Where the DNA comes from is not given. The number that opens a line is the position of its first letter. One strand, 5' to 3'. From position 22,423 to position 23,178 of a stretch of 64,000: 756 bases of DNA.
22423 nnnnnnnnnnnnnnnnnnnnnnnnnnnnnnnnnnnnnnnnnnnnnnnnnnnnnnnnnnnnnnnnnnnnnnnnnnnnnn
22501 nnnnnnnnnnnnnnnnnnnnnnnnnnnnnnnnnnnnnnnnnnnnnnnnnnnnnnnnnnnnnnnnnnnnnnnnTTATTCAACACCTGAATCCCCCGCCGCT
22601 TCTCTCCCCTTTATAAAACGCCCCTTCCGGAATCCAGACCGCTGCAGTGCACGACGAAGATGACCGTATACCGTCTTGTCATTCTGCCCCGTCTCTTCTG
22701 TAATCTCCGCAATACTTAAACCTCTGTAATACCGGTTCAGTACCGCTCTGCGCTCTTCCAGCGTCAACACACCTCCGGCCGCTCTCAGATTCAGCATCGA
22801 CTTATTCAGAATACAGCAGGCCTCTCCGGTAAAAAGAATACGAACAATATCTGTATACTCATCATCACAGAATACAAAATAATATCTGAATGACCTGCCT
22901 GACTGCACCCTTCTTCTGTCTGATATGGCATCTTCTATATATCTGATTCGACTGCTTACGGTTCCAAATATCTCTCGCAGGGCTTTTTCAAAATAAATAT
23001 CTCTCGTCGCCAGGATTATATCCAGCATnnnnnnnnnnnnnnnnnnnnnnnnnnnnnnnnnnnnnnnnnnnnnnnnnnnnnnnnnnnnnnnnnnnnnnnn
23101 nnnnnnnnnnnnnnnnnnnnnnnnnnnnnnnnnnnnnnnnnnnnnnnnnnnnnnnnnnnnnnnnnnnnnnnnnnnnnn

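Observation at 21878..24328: Trimeric autotransporter adhesin with a co-transcribed small HTH protein and a nearby MliC-like gene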

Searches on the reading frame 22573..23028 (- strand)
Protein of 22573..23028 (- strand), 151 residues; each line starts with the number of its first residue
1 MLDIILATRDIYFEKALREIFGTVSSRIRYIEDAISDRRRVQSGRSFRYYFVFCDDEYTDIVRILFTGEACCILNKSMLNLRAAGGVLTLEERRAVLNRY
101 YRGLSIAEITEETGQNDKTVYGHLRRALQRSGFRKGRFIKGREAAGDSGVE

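Call 4: search_protein_families(proteins=[window:22573-23028:-], library=ncbifam, max_evalue=0.01)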
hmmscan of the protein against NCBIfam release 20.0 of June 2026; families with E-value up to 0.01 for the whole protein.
window:22573-23028:- (151 aa): 9 families
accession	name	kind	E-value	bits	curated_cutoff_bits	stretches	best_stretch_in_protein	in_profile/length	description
TIGR02983.1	SigE-fam_strep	subfamily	0.00021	21.2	141.55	1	80-130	103-153/162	SigE family RNA polymerase sigma factor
NF009166.1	PRK12513.1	equivalog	0.00058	19.6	206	1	80-130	131-181/193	RNA polymerase sigma factor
TIGR02954.1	Sig70_famx3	hypoth_equivalog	0.00076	19.3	188.5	1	69-130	101-162/170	RNA polymerase sigma-70 factor, TIGR02954 family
TIGR02984.1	Sig-70_plancto1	subfamily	0.00083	19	183.75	1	84-130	137-183/189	RNA polymerase sigma-70 factor, Planctomycetaceae-specific subfamily 1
TIGR02937.1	sigma70-ECF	superfamily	0.00087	19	42.9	1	87-129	117-159/165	sigma-70 family RNA polymerase sigma factor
NF007227.0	PRK09645.1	subfamily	0.0014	18.5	202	1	78-124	113-159/177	sigma-70 family RNA polymerase sigma factor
NF006930.0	PRK09415.1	subfamily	0.0015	18.4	198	1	67-129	107-169/179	RNA polymerase factor sigma C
TIGR02985.1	Sig70_bacteroi1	subfamily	0.0034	17.6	126.4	1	91-129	118-156/162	RNA polymerase sigma-70 factor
NF009172.0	PRK12519.1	subfamily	0.0056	16.2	222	1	82-130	136-184/194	RNA polymerase sigma factor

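Call 11: find_homologous_proteins(query=window:22573-23028:-, max_evalue=0.001)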
Query window:22573-23028:- (151 aa): 13 proteins with E <= 0.001 among 155 candidates.
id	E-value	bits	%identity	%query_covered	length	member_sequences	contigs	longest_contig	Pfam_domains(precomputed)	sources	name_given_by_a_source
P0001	3.5e-91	320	99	100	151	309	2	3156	PF08281.19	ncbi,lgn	ncbi:sigma factor-like helix-turn-helix DNA-binding protein [Escherichia coli]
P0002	2.1e-88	311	99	97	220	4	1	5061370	PF08281.19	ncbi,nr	ncbi:sigma factor-like helix-turn-helix DNA-binding protein [Escherichia coli]|nr:sigma factor-like 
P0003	1.5e-70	254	100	79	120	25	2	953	-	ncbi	ncbi:TPA: sigma-70 family RNA polymerase sigma factor, partial [Escherichia coli]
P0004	3.5e-65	236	98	74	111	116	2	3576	PF08281.19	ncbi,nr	ncbi:sigma-70 family RNA polymerase sigma factor [Escherichia coli]|nr:sigma-70 family RNA polymeras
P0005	2.1e-59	217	98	68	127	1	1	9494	PF08281.19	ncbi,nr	ncbi:hypothetical protein NP227_23465, partial [Salmonella enterica]|nr:hypothetical protein [Salmon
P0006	2.9e-58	214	100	68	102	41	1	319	-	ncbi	ncbi:TPA: sigma-70 family RNA polymerase sigma factor, partial [Escherichia coli]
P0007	8.1e-56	206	98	66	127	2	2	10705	-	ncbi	-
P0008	2.0e-48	182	99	58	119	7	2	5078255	PF08281.19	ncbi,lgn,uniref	ncbi:sigma factor-like helix-turn-helix DNA-binding protein [Escherichia coli]|uniref:sigma factor-l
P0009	7.7e-46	173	99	56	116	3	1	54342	-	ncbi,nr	ncbi:hypothetical protein O5290_25150 [Escherichia coli]|nr:hypothetical protein [Escherichia coli]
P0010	1.5e-32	130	99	46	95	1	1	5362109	PF08281.19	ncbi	-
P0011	1.9e-22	98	98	33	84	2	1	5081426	-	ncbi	-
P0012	1.5e-17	82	94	32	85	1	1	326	-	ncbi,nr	ncbi:hypothetical protein PIG48_28455, partial [Escherichia coli]|nr:hypothetical protein [Escherich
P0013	1.3e-16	79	98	30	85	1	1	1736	-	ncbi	ncbi:hypothetical protein ACK2GJ_10635, partial [Escherichia coli]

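Call 15: profile_search(protein=window:22573-23028:-)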
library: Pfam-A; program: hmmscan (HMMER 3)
A. the first sequence (151 residues): domains with independent E <= 10: 9; with E <= 0.001: 2
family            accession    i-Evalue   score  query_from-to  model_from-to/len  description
Sigma70_r4_2      PF08281.18      4e-07    30.0      87-130        10-53/54  Sigma-70, region 4
HTH_38            PF13936.12    0.00085    19.5      88-126         5-43/44  Helix-turn-helix domain
Sigma70_r4        PF04545.22     0.0018    18.2      87-130         4-47/50  Sigma-70, region 4
Terminase_5       PF06056.18     0.0018    18.6      93-126         3-36/58  Putative ATPase subunit of terminase (gpP-like)
HTH_23            PF13384.12     0.0034    17.6      90-132         4-45/50  Homeodomain-like domain
HTH_40            PF14493.12      0.006    17.3      97-130         6-39/89  Helix-turn-helix domain
HTH_28            PF13518.12      0.039    14.5      92-129         1-38/52  Helix-turn-helix domain
Arg_decarbox_C    PF17944.6        0.12    13.4      81-105        23-46/51  Arginine decarboxylase C-terminal helical extension
HTH_5             PF01022.26       0.31    11.4     104-125        16-37/47  Bacterial regulatory protein, arsR family

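Call 23: search_protein_representatives(protein=window:22573-23028:-)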
Query: 151 residues. Proteins with E-value up to 0.001 (for the whole library): 12; up to 1e-10: 8; up to 1e-30: 3. The best 12 are listed.
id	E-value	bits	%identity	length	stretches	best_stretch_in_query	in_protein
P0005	6.6e-60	217.4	96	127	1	48-151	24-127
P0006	9.4e-59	213.6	100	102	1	1-102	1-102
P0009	2.4e-46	173.4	98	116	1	1-85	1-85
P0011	6.1e-23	97.6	94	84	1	64-115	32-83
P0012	4.9e-18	81.7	88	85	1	1-51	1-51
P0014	4.2e-17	78.7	95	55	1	88-130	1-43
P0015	1.6e-14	70.2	95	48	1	92-130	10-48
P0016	3.1e-14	69.4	95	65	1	56-94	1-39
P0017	3.2e-04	36.9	34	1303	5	66-106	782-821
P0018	3.2e-04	36.9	35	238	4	88-126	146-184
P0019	5.9e-04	36.0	39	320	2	88-129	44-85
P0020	8.6e-04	35.5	30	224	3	88-127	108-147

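Call 38: search_solved_structures(query=window:22573-23028:-, max_evalue=1, show_alignments=2)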
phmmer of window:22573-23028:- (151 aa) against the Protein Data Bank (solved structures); distinct sequences matched with E-value up to 1: 4.
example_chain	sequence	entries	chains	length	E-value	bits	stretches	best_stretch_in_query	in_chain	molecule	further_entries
2lvs_A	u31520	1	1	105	0.015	18.5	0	88-126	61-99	Putative uncharacterized protein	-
3hug_A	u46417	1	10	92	0.08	16.1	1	86-129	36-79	RNA polymerase sigma factor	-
6dv9_F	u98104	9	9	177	0.16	15.1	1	86-129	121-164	ECF RNA polymerase sigma factor SigL | RNA polymerase sigma factor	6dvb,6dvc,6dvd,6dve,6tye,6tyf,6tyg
1nxj_A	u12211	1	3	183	0.53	13.5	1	74-133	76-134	Probable S-adenosylmethionine:2-demethylmenaquinone methyltransferase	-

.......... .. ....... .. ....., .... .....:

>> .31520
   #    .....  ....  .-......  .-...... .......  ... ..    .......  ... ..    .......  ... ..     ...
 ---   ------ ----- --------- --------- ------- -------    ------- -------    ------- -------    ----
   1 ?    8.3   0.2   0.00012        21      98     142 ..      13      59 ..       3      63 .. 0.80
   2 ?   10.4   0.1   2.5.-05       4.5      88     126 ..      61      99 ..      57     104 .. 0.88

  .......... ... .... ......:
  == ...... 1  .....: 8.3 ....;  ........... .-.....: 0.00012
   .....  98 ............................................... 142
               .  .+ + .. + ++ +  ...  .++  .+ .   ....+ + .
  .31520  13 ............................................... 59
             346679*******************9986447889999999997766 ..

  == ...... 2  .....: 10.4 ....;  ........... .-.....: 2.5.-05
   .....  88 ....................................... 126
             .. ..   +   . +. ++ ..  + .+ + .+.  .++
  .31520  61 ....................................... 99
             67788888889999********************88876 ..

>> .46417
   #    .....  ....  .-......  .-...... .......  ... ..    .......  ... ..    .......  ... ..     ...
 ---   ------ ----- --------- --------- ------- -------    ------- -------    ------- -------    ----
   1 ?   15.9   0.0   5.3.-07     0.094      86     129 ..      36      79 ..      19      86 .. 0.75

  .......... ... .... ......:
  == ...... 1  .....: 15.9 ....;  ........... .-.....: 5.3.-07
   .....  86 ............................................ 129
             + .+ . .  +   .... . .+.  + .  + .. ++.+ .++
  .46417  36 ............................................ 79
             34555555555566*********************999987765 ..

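Call 58: search_protein_families(proteins=[window:22573-23028:-], library=phrogs, max_evalue=0.01)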
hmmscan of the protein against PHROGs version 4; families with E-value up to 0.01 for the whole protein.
window:22573-23028:- (151 aa): 5 families
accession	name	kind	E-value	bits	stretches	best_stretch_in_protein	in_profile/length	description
phrog_3512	-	transcription regulation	0.00023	22.4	1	87-130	65-108/130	sigma factor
phrog_6585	-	unknown function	0.00033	21.7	0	3-75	2-72/156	-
phrog_1740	-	transcription regulation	0.0018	17.9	1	87-129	168-210/567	RNA polymerase sigma factor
phrog_11420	-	DNA, RNA and nucleotide metabolism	0.0032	18.6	1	88-127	7-46/82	DNA binding protein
phrog_645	-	DNA, RNA and nucleotide metabolism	0.0052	17.9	1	89-130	23-65/196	Rnase E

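Call 63: predict_structure(protein=window:22573-23028:-)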
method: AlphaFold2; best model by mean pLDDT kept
length: 151 residues; sequences in the alignment: 1
mean_pLDDT: 37.0   pTM: 0.28
mean pLDDT of the five models: 37.0, 36.0, 35.2, 34.7, 32.4
residues with pLDDT >= 90: 0; 70-90: 0; 50-70: 6; < 50: 145
segments of 3 or more residues with pLDDT < 50: 1-122, 131-151
pLDDT, mean of each block of 10 residues (from residue 1): 23 38 36 37 33 40 37 39 34 45 37 37 51 40 29 26
secondary structure, 60 per line:
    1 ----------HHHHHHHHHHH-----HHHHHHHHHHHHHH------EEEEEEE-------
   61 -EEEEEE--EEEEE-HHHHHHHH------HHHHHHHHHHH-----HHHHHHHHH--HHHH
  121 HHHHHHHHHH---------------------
elements in order: H11-21 H27-40 E47-53 E62-67 E70-74 H76-83 H90-100 H106-114 H117-130

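Call 69: find_homologous_proteins(query=A3, max_evalue=0.01)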
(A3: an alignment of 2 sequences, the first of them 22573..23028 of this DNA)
Query A3 (2 sequences) (151 aa, profile of the alignment): 57 proteins with E <= 0.01 among 708 candidates.
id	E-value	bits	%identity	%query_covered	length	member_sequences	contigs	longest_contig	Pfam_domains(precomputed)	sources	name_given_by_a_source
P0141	4.9e-83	295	21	88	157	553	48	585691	-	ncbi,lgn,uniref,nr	ncbi:hypothetical protein F8546_004423 [Escherichia coli]|uniref:hypothetical protein n=1 Tax=Escher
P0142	1.3e-74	268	22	88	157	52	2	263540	-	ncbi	ncbi:TPA: hypothetical protein ACNK1C_005310 [Escherichia coli]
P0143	4.3e-74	266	22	88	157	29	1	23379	-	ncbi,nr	ncbi:hypothetical protein NEP86_004758 [Escherichia coli]|nr:hypothetical protein [Escherichia coli]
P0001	3.8e-72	259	99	100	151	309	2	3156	PF08281.19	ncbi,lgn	ncbi:sigma factor-like helix-turn-helix DNA-binding protein [Escherichia coli]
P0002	7.9e-69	249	99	97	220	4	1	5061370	PF08281.19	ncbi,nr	ncbi:sigma factor-like helix-turn-helix DNA-binding protein [Escherichia coli]|nr:sigma factor-like 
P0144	1.7e-63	231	27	95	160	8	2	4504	-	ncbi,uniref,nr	ncbi:hypothetical protein GQL88_24190 [Escherichia coli]|uniref:Uncharacterized protein n=1 Tax=Esch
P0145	2.0e-54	202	20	87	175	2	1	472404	-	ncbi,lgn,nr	ncbi:hypothetical protein QFO41_002614 [Escherichia coli]|nr:hypothetical protein [Escherichia coli]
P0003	2.9e-54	201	100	79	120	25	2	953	-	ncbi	ncbi:TPA: sigma-70 family RNA polymerase sigma factor, partial [Escherichia coli]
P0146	1.4e-51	193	21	88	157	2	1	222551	-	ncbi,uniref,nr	ncbi:hypothetical protein GLO37_05225 [Escherichia coli]|uniref:hypothetical protein n=1 Tax=Escheri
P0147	5.6e-51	191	23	88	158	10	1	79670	-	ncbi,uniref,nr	ncbi:hypothetical protein [Escherichia coli]|uniref:hypothetical protein n=1 Tax=Escherichia coli Ta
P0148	1.7e-50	189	22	87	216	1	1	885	-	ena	-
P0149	3.2e-50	188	22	87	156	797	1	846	-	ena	-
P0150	4.1e-50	188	22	87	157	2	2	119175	-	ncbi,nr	ncbi:hypothetical protein IB352_004932 [Escherichia coli]|nr:hypothetical protein [Escherichia coli]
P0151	9.5e-50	187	22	87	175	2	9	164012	-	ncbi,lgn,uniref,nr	ncbi:hypothetical protein [Escherichia coli]|uniref:hypothetical protein n=1 Tax=Escherichia coli Ta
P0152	1.3e-49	186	20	88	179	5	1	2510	-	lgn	-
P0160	5.0e-47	178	25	90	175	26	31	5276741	-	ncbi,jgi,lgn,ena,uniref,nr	ncbi:hypothetical protein [Escherichia coli]|uniref:hypothetical protein n=1 Tax=Escherichia coli Ta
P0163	9.4e-45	170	22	77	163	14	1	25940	-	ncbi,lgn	ncbi:hypothetical protein ACPWL5_004523 [Escherichia coli]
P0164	6.3e-44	168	20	87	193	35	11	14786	-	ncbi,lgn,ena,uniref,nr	ncbi:hypothetical protein ACUV95_004901 [Escherichia coli]|uniref:hypothetical protein n=1 Tax=Esche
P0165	7.0e-44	167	21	95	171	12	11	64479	-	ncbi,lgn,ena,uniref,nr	ncbi:TPA: hypothetical protein L7312_005026 [Escherichia coli]|uniref:Uncharacterized protein n=1 Ta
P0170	1.4e-39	154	44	11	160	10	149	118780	-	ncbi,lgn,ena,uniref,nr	ncbi:TPA: hypothetical protein SI477_003678 [Escherichia coli]|uniref:hypothetical protein n=1 Tax=E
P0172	1.9e-35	140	23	87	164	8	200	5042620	-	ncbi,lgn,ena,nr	ncbi:hypothetical protein ACND0C_004318 [Escherichia coli]|nr:hypothetical protein [Escherichia coli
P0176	1.0e-31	128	22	87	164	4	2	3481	-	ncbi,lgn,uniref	ncbi:hypothetical protein [Escherichia coli]|uniref:hypothetical protein n=1 Tax=Escherichia coli Ta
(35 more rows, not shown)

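Call 77: find_encoding_contigs(protein=P0172, flank=4000, max_places=3)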
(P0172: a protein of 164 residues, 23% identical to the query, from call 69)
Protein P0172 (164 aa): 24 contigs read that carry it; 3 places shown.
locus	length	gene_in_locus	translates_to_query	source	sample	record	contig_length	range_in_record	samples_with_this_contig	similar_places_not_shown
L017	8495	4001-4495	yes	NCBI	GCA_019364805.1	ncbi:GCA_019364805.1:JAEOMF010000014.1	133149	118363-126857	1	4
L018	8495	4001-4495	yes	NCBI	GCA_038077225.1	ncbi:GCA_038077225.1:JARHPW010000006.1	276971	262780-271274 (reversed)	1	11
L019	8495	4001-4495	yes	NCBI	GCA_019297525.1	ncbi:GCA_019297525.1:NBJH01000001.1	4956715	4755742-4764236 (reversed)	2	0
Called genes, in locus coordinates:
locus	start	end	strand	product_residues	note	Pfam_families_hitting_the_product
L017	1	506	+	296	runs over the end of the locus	PF02311:AraC_binding (weak), PF07883:Cupin_2, PF12833:HTH_18, PF00165:HTH_AraC (weak)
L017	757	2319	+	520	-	PF11794:HpaB_N, PF03241:HpaB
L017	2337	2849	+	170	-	PF01613:Flavin_Reduct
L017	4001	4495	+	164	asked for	-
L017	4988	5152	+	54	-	PF03605:DcuA_DcuB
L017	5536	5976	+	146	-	PF03605:DcuA_DcuB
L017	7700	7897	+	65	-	PF06069:PerC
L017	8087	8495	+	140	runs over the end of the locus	-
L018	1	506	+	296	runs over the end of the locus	PF02311:AraC_binding (weak), PF07883:Cupin_2, PF12833:HTH_18, PF00165:HTH_AraC (weak)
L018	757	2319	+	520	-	PF11794:HpaB_N, PF03241:HpaB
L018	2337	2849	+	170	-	PF01613:Flavin_Reduct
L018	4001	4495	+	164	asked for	-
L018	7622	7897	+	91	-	PF06069:PerC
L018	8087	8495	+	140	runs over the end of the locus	-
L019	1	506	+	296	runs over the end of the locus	PF02311:AraC_binding (weak), PF07883:Cupin_2, PF12833:HTH_18, PF00165:HTH_AraC (weak)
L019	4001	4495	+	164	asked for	-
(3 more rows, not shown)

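Call 78: find_encoding_contigs(protein=P0170, flank=4000, max_places=3)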
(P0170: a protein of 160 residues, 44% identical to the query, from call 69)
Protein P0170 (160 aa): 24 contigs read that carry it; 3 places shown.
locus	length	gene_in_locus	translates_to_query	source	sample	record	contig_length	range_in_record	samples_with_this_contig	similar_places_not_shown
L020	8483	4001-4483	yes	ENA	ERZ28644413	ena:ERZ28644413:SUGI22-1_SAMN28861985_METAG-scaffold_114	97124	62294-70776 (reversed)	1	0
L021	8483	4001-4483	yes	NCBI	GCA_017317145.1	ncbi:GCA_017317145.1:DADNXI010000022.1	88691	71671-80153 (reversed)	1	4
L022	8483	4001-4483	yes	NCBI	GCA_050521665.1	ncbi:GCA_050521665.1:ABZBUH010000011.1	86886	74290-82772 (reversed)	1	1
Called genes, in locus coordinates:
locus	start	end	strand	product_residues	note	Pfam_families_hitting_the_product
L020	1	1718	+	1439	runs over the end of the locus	PF05662:YadA_stalk, PF05658:YadA_head (weak), PF05662:YadA_stalk, PF03895:YadA_anchor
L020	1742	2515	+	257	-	PF04355:BamE, PF00691:OmpA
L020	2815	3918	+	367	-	PF05658:YadA_head (faint), PF03895:YadA_anchor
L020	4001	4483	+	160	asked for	-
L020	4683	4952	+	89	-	PF00664:ABC_membrane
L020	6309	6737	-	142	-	PF01850:PIN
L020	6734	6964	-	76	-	PF04014:MazE_antitoxin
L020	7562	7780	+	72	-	PF07362:CcdA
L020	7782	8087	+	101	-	PF01845:CcdB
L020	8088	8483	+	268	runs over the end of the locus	PF00589:Phage_integrase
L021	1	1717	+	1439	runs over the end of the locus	PF05658:YadA_head (faint), PF05662:YadA_stalk, PF03895:YadA_anchor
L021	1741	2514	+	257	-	PF04355:BamE, PF00691:OmpA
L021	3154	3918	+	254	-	PF03895:YadA_anchor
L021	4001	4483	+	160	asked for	-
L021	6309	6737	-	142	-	PF01850:PIN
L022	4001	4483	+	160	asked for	-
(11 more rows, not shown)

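Call 79: find_encoding_contigs(protein=P0160, flank=4000, max_places=3)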
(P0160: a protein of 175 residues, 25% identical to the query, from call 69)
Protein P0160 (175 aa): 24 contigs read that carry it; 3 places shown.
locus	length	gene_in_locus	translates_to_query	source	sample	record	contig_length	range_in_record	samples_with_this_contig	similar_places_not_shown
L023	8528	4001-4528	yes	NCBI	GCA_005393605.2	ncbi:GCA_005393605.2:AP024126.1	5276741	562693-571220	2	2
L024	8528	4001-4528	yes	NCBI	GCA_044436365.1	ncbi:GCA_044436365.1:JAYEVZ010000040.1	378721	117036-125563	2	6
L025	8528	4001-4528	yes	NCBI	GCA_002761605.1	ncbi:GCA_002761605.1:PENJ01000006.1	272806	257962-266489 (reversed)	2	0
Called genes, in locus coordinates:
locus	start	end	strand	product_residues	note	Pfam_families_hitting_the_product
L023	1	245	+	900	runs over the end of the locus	PF24801:FNIII-A_GpJ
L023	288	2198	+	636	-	PF18668:Tail_spike_N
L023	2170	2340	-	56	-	-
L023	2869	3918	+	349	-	PF23991:DUF7310 (faint), PF03895:YadA_anchor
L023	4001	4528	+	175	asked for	-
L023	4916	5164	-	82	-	PF06183:DinI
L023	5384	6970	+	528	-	PF00009:GTP_EFTU, PF22042:EF-G_D2, PF03144:GTP_EFTU_D2, PF16658:RF3_C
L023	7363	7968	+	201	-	PF04972:BON, PF16693:Yop-YscD_ppl_1st (faint), PF04972:BON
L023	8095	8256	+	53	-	PF07043:DUF1328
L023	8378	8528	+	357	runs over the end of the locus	PF01734:Patatin, PF19890:DUF6363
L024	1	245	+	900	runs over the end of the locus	PF24801:FNIII-A_GpJ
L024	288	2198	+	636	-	PF18668:Tail_spike_N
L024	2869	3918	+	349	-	PF23991:DUF7310 (faint), PF03895:YadA_anchor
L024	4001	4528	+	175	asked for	-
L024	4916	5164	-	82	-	PF06183:DinI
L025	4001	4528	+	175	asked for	-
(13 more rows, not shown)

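Call 80: find_encoding_contigs(protein=P0165, flank=4000, max_places=3)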
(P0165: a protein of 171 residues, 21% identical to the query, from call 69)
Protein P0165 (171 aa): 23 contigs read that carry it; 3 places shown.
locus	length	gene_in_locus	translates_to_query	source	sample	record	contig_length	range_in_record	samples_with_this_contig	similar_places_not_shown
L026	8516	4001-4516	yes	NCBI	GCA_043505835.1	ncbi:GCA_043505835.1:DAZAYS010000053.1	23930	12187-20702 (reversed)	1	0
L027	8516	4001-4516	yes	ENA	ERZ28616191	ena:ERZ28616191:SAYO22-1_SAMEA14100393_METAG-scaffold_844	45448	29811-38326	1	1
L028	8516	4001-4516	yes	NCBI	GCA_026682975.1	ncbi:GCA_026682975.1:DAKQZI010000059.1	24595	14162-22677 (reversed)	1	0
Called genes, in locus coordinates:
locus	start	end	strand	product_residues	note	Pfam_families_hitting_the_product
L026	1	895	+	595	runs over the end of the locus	PF08378:NERD, PF00580:UvrD-helicase, PF04851:ResIII (faint), PF01443:Viral_helicase1 (faint), PF13245:AAA_19 (weak), PF13361:UvrD_C (weak), PF13538:UvrD_C_2 (weak)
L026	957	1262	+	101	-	-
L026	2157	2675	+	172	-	PF12486:VasL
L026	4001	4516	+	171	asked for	-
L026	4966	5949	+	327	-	PF01380:SIS, PF00571:CBS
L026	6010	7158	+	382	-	-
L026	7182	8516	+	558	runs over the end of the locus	PF02563:Poly_export, PF10531:SLBB (faint), PF22461:SLBB_2 (faint)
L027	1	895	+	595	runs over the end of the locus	PF08378:NERD, PF00580:UvrD-helicase, PF01443:Viral_helicase1 (faint), PF13245:AAA_19 (weak), PF13361:UvrD_C (weak), PF13538:UvrD_C_2 (weak)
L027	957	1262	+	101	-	-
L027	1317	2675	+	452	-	PF06812:ImpA_N, PF12486:VasL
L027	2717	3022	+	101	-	-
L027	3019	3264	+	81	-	-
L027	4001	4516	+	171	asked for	-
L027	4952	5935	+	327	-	PF01380:SIS, PF00571:CBS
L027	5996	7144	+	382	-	-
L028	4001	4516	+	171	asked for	-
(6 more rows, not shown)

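Call 83: profile_search(alignment_id=A5)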
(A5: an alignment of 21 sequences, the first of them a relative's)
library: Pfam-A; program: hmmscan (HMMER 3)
A. the first sequence (157 residues): domains with independent E <= 10: 1; with E <= 0.001: 0
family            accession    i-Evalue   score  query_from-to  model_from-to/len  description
RcsC              PF09456.16      0.089    13.1       3-97          1-79/91  RcsC Alpha-Beta-Loop (ABL)
B. every sequence of the alignment scanned on its own (21 sequences): families by number of members that match
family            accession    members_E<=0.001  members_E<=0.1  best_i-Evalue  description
Sigma70_r4        PF04545.22                 0               1        1.5e-02  Sigma-70, region 4
RcsC              PF09456.16                 0               1        8.9e-02  RcsC Alpha-Beta-Loop (ABL)
GerE              PF00196.25                 0               1        1.0e-01  Bacterial regulatory proteins, luxR family
